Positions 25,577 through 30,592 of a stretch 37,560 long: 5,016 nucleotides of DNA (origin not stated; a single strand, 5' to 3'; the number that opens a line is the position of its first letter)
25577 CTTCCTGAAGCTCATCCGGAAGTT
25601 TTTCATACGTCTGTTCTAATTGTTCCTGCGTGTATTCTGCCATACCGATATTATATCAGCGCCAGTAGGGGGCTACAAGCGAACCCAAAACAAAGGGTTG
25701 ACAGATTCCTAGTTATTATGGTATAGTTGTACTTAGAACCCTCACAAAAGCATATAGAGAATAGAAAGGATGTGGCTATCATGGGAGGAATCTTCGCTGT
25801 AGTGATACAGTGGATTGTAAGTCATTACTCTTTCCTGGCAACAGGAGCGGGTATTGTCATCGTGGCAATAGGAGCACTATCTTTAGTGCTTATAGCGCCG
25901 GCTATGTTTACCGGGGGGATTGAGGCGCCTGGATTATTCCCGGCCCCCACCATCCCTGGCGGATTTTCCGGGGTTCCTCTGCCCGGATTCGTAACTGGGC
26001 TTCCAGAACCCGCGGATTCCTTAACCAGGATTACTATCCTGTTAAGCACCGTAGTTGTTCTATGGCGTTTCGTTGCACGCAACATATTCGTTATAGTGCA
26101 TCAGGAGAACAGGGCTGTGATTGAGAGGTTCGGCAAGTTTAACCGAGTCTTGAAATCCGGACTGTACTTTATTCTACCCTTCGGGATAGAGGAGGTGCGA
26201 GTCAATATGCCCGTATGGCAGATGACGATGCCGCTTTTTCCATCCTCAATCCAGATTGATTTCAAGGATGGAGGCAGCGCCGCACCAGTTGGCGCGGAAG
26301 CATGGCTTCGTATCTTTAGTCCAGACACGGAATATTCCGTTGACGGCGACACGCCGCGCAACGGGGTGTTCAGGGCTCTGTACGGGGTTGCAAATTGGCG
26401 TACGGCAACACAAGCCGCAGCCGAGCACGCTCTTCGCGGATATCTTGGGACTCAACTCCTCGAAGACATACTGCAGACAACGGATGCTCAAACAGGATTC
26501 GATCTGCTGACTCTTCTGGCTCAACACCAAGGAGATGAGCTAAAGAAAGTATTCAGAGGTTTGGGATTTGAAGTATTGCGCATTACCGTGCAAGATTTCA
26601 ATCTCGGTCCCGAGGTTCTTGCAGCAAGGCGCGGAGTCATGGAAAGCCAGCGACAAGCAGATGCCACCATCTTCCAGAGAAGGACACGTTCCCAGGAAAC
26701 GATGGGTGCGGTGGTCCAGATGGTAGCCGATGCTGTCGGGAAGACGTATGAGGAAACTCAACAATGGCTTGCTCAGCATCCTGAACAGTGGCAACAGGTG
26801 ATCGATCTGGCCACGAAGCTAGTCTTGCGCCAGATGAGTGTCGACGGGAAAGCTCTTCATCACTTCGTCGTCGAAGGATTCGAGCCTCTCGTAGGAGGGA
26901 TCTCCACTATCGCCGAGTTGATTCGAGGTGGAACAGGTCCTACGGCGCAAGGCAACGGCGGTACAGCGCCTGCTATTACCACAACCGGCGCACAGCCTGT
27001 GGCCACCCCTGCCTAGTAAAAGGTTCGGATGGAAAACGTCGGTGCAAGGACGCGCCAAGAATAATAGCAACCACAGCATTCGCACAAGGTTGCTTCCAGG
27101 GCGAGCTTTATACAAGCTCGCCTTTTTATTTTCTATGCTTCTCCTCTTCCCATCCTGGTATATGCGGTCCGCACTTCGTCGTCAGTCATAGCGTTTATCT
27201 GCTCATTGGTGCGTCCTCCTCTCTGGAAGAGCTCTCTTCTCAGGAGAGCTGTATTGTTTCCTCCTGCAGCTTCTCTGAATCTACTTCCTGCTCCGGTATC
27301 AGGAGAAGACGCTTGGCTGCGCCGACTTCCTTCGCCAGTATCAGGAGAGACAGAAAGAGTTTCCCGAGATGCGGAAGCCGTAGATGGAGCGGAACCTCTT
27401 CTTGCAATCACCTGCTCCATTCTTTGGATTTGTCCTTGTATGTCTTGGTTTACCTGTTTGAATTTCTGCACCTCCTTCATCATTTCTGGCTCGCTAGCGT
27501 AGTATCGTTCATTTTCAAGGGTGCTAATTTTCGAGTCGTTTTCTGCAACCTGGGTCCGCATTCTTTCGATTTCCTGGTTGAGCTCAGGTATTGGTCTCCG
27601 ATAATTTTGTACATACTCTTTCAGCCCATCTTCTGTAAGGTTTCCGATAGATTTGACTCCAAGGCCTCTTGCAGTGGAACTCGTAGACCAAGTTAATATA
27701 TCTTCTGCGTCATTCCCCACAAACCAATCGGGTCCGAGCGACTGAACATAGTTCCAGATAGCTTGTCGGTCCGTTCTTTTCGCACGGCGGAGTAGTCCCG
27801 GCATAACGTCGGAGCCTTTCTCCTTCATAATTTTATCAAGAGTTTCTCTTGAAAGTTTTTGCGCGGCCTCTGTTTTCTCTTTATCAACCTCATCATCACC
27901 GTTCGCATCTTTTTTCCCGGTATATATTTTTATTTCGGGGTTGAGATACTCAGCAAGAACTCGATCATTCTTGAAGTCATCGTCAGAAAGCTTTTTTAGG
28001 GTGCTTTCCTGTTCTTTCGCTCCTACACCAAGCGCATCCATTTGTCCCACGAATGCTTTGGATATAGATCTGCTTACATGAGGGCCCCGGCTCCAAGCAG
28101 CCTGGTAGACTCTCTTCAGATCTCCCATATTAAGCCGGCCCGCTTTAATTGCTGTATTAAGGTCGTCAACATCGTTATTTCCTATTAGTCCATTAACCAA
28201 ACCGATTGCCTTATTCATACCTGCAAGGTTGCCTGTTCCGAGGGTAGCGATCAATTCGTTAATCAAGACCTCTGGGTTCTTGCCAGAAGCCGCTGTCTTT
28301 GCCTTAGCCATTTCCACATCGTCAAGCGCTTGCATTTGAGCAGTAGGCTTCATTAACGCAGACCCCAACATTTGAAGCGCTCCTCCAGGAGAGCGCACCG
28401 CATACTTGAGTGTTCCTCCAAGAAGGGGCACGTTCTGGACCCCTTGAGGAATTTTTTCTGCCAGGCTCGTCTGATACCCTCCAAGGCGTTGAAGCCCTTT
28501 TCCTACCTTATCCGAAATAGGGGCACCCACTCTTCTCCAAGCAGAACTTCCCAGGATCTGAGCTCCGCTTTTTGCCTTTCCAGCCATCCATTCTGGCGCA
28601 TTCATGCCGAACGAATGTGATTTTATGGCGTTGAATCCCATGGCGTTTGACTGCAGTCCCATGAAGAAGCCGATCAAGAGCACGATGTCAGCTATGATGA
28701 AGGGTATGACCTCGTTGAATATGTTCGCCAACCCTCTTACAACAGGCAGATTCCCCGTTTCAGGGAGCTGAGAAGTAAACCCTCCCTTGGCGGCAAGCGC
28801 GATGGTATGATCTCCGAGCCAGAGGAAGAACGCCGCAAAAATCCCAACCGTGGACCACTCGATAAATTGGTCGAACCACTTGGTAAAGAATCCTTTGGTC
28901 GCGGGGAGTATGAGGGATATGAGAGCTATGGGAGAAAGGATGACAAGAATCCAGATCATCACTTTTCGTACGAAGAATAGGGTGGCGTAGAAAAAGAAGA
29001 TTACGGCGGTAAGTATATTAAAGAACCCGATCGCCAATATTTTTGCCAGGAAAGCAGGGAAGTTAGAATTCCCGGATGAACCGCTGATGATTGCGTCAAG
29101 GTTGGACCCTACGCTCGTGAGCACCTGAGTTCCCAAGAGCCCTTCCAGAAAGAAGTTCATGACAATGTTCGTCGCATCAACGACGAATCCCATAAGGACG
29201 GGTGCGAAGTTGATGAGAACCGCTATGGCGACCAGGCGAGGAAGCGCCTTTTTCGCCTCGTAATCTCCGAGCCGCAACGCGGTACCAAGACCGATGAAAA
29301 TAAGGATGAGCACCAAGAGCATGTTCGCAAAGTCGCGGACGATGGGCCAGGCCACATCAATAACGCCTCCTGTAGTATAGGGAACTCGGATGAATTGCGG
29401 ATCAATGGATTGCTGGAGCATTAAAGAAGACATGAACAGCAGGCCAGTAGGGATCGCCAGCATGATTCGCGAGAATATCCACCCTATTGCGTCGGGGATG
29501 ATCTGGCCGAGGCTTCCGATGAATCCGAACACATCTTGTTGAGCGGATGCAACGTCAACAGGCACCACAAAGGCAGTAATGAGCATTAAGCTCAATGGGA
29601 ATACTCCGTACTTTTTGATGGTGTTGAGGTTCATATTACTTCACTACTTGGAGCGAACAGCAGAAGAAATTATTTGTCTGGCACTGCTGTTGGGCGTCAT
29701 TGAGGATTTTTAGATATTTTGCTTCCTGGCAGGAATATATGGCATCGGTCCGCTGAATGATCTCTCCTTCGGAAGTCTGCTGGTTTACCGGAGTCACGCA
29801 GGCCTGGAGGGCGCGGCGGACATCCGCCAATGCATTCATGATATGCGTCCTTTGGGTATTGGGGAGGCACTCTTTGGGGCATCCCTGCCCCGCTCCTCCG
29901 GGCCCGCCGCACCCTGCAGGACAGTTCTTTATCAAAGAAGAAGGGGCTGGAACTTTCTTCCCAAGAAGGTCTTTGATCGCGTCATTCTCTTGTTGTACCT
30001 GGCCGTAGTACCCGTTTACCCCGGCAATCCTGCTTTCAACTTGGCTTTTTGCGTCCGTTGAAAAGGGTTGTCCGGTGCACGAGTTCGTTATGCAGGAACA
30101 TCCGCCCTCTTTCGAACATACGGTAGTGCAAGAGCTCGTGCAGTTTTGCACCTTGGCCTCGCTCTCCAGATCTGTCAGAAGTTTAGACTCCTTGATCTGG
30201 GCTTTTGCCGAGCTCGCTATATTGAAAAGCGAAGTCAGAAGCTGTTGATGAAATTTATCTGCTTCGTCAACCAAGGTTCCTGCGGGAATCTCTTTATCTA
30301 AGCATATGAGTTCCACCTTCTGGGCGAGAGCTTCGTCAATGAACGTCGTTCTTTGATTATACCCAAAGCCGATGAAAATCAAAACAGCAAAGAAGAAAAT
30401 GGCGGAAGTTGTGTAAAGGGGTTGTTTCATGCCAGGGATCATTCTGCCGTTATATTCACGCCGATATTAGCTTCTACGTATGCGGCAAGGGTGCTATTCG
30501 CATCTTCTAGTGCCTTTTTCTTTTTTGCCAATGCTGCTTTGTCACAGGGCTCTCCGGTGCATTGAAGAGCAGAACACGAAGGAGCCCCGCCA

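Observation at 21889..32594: Origin-proximal, relaxase-less minimal T4SS or conjugative-pilus-like cluster fixed between core genes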

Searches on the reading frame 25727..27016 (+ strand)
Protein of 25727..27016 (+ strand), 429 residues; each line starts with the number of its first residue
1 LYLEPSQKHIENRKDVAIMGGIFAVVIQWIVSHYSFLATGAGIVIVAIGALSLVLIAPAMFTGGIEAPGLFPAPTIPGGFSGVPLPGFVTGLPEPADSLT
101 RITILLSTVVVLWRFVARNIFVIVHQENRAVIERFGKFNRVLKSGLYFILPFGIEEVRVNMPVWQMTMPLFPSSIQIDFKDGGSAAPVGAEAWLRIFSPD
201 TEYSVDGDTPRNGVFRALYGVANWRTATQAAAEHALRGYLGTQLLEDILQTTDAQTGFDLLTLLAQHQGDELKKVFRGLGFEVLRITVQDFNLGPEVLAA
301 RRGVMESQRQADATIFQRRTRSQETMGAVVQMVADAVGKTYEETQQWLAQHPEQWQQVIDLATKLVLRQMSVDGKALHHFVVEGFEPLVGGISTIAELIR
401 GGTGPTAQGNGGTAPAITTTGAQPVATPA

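Call 5: search_protein_families(library=pfam, proteins=[window:25727-27016:+], max_evalue=0.1)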
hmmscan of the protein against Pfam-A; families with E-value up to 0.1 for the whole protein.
window:25727-27016:+ (429 aa): 1 family
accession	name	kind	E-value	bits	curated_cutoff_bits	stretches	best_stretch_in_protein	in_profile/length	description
PF01145.31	Band_7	-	1.8e-13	51.4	23.6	1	123-320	2-174/176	SPFH domain / Band 7 family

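Call 6: search_protein_families(library=ncbifam, proteins=[window:25727-27016:+], max_evalue=0.1)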
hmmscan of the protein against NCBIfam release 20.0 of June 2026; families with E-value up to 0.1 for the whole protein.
window:25727-27016:+ (429 aa): 5 families
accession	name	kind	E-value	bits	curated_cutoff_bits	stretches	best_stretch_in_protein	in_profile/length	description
TIGR01933.1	hflK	equivalog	3.2e-08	33.3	159.4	1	121-158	1-37/261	FtsH protease activity modulator HflK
NF008181.0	PRK10930.1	equivalog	0.0022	16.9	660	1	101-158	80-133/419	FtsH protease activity modulator HflK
NF011889.0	PRK15362.1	equivalog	0.0058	15.4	540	0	7-52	140-181/476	type III secretion system translocon protein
TIGR01932.1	hflC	equivalog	0.03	13.2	134.4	0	104-159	4-64/318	protease modulator HflC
TIGR00159.1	TIGR00159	equivalog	0.081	12.2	188.8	0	104-144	63-100/254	diadenylate cyclase CdaA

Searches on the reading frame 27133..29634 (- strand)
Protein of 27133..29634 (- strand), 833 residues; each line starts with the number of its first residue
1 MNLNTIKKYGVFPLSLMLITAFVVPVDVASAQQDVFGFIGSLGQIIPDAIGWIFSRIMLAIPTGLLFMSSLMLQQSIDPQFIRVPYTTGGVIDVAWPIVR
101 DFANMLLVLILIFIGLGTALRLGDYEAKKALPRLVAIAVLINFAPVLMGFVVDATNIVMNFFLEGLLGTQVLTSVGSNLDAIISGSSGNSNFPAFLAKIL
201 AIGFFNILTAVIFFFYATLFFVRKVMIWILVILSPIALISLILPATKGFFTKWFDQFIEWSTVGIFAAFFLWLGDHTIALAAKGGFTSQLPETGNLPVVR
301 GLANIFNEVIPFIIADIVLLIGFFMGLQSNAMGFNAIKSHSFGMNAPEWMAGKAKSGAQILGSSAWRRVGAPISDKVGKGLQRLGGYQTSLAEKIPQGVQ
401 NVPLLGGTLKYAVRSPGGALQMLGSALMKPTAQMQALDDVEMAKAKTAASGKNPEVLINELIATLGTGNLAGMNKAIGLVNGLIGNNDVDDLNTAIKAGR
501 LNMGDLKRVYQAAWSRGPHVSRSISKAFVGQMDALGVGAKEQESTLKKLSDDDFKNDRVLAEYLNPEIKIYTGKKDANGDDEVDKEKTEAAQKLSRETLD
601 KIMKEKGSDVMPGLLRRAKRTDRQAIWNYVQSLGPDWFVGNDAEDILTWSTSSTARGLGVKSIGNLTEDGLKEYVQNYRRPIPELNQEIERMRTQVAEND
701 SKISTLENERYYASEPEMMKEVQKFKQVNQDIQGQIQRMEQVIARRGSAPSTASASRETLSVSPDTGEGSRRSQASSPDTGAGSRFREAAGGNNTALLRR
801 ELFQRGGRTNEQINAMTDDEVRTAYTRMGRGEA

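Call 5: search_protein_families(library=pfam, proteins=[window:27133-29634:-], max_evalue=0.1)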
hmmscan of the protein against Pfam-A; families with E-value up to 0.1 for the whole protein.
window:27133-29634:- (833 aa): 5 families
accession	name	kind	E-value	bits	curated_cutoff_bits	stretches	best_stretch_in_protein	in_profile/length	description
PF04610.19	TrbL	-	2.1e-05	24.8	25.9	1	133-278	30-180/215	TrbL/VirB6 plasmid conjugal transfer protein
PF03961.19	FapA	-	0.0023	18.1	31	1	659-745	131-221/272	Flagellar Assembly Protein A beta solenoid domain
PF23067.1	MG280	-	0.043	13.8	27.4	1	681-758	78-153/259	Uncharacterised protein MG280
PF14282.11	FlxA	-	0.063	13.9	26.3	0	686-754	16-76/101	FlxA-like protein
PF05266.19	DUF724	-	0.087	13.1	38.4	0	671-745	107-183/188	Protein of unknown function (DUF724)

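Call 6: search_protein_families(library=ncbifam, proteins=[window:27133-29634:-], max_evalue=0.1)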
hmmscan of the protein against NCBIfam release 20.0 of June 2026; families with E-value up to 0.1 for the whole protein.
window:27133-29634:- (833 aa): 7 families
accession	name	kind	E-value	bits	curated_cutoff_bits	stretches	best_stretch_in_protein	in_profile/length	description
NF010725.0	PRK14127.1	equivalog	0.0043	17.5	91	1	643-741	10-100/111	cell division regulator GpsB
TIGR02169.1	SMC_prok_A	equivalog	0.0048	14.6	729.4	1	671-760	750-839/1165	chromosome segregation protein SMC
NF045487.1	ASRP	equivalog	0.0069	15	300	1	670-745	366-440/593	archaea-specific SMC-related protein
TIGR01307.1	pgm_bpd_ind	equivalog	0.0075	14.8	330.65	1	457-513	29-83/504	2,3-bisphosphoglycerate-independent phosphoglycerate mutase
NF043058.1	T4SS_LegC2C7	subfamily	0.032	13.2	350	1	667-744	165-241/348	LegC2/C7 family Dot/Icm T4SS effector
NF040738.1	nickel_Mua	equivalog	0.053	13.6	75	0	669-738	28-98/185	nickel-binding protein Mua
TIGR04527.1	mycoplas_twoTM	subfamily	0.095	12.4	125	0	664-759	31-115/248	MG_279/MG_280 family protein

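Call 34: search_protein_families(library=phrogs, proteins=[window:27133-29634:-], max_evalue=0.01)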
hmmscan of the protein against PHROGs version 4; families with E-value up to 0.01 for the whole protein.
window:27133-29634:- (833 aa): 0 families

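Call 63: search_protein_families(library=pfam, alignment_id=A5, max_evalue=0.001)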
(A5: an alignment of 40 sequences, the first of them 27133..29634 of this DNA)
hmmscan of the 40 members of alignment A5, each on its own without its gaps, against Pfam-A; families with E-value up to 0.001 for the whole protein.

A. member 1, window:27133-29634:- (833 aa): 1 family
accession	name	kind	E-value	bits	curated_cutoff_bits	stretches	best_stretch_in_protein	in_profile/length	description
PF04610.19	TrbL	-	2.1e-05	24.8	25.9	1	133-278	30-180/215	TrbL/VirB6 plasmid conjugal transfer protein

B. families by the number of members that match (of 40 scanned): 3 families
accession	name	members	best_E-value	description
PF04610.19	TrbL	3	2.1e-05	TrbL/VirB6 plasmid conjugal transfer protein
PF19597.4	TrbL_4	3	6.6e-05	Conjugal transfer protein TrbL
PF20080.4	ALTTAQ_rpt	1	5.8e-06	ALTTAQ repeat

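Call 64: search_solved_structures(query=A5, max_evalue=1)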
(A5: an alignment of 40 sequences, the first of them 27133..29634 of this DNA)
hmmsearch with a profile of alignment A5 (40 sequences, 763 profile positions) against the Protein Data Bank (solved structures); distinct sequences matched with E-value up to 1: 40.
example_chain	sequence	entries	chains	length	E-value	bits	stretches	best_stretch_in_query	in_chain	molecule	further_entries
8fd6_A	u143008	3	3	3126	0.00019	23.5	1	542-751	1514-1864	Cytoplasmic dynein 1 heavy chain 1,Serine--tRNA ligase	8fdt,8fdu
8fcy_A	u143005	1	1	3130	0.00043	22.4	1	542-751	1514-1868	Cytoplasmic dynein 1 heavy chain 1,Serine--tRNA ligase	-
5ccb_B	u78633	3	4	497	0.0018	20.4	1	521-715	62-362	tRNA (adenine(58)-N(1))-methyltransferase non-catalytic subunit TRM6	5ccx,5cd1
9ijj_A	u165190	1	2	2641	0.024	16.6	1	646-741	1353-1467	Cilia and flagella associated protein 46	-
3rpm_A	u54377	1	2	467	0.058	15.4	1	489-758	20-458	Beta-N-acetyl-hexosaminidase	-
8iqf_A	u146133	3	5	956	0.08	14.9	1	634-743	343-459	Chromatin assembly factor 1 subunit A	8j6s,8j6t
8iqg_A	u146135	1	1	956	0.08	14.9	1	634-743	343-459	Chromatin assembly factor 1 subunit A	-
8dys_A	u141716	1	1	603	0.085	14.8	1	644-714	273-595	Eukaryotic translation initiation factor 2A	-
29vf_O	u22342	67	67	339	0.12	14.3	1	669-734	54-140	TATA-box-binding protein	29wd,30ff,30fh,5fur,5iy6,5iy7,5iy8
9qks_C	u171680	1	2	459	0.12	14.3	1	646-760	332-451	ESX secretion system protein YukC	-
8esq_n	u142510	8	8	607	0.14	14.1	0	526-668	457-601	Pescadillo homolog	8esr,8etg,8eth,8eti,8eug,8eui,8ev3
23vw_A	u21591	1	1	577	0.14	14.1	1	641-730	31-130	CRISPR-associated DNA-binding protein Cas12m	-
8d43_B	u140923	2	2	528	0.16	13.9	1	512-714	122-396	Glucosidase 2 subunit beta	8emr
8fl2_NX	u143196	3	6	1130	0.2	13.6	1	647-715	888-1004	Proline-, glutamic acid- and leucine-rich protein 1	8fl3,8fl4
6snr_A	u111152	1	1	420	0.23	13.4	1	560-733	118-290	Lipid II:glycine glycyltransferase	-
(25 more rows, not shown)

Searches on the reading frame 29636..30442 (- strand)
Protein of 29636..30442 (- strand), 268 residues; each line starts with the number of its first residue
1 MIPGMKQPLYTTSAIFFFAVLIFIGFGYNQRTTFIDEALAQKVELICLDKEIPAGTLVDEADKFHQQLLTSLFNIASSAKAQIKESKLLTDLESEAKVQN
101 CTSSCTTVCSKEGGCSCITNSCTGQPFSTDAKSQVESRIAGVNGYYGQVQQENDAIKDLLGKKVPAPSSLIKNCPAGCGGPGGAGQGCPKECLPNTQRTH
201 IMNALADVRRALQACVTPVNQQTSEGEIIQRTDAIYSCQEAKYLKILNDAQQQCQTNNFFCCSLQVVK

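Call 5: search_protein_families(library=pfam, proteins=[window:29636-30442:-], max_evalue=0.1)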
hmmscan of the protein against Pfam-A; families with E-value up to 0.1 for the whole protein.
window:29636-30442:- (268 aa): 0 families

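Call 6: search_protein_families(library=ncbifam, proteins=[window:29636-30442:-], max_evalue=0.1)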
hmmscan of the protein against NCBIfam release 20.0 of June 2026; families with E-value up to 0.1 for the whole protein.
window:29636-30442:- (268 aa): 0 families

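Call 34: search_protein_families(library=phrogs, proteins=[window:29636-30442:-], max_evalue=0.01)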
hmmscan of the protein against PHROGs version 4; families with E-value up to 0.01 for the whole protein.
window:29636-30442:- (268 aa): 0 families

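Call 38: find_homologous_proteins(query=window:29636-30442:-, max_evalue=0.001)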
Query window:29636-30442:- (268 aa): 4 proteins with E <= 0.001 among 535 candidates.
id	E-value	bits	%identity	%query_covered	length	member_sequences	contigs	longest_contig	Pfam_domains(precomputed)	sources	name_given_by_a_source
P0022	1.0e-172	590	100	99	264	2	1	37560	-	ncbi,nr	ncbi:MAG: hypothetical protein Q7S63_03380 [bacterium]|nr:hypothetical protein [bacterium]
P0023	2.0e-96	340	63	95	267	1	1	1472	-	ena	-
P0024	1.0e-86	309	58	94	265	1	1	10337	-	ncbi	-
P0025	4.9e-84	300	57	96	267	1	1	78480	-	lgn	-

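Call 39: find_encoding_contigs(protein=P0025, flank=10000, max_places=2)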
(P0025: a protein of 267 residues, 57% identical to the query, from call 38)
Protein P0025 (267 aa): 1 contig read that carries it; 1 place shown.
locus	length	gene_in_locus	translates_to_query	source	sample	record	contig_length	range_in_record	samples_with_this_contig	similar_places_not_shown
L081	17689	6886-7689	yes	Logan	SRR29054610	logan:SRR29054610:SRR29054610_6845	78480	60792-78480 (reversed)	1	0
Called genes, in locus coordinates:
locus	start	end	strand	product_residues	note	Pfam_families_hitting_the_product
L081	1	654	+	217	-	?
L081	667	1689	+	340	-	-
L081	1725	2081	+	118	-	PF01258:zf-dskA_traR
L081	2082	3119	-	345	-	PF23446:LysM1_NFP_LYK (faint), PF23473:LysM3_LYK4_5 (faint), PF01476:LysM, PF01551:Peptidase_M23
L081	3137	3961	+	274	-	PF00398:RrnaAD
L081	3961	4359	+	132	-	-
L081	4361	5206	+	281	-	PF01551:Peptidase_M23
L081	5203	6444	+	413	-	PF18896:SLT_3 (faint)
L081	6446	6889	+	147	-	-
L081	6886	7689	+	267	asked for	-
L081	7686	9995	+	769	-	-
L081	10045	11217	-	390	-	PF01145:Band_7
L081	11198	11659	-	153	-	-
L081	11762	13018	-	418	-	PF01476:LysM (weak)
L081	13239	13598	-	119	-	-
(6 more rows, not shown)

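Call 70: search_protein_families(library=pfam, alignment_id=A6, max_evalue=0.001)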
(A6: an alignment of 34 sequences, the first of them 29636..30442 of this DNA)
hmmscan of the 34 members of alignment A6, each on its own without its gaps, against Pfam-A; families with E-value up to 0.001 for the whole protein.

A. member 1, window:29636-30442:- (268 aa): 0 families

B. families by the number of members that match (of 34 scanned): 6 families
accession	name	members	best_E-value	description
PF18895.5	T4SS_pilin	17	2.5e-09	Type IV secretion system pilin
PF13529.12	Peptidase_C39_2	2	3.9e-15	Peptidase_C39 like family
PF05048.19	NosD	1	1.2e-22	Periplasmic copper-binding protein (NosD)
PF01551.29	Peptidase_M23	1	2.1e-21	Peptidase family M23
PF13229.12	Beta_helix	1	1.7e-18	Right handed beta helix region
PF01095.25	Pectinesterase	1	0.0002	Pectinesterase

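Call 71: search_solved_structures(query=A6, max_evalue=1)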
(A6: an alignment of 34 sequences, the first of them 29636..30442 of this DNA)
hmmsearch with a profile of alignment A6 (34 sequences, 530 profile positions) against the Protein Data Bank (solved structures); distinct sequences matched with E-value up to 1: 2.
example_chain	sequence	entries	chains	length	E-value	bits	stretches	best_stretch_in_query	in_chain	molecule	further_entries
6tik_C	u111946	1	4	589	0.38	12.8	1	250-424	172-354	Capsid protein,Putative adhesin/invasin,Capsid protein,Factor H-binding protein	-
5myj_A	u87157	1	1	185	0.93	11.5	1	289-346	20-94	Ribosome hibernation promotion factor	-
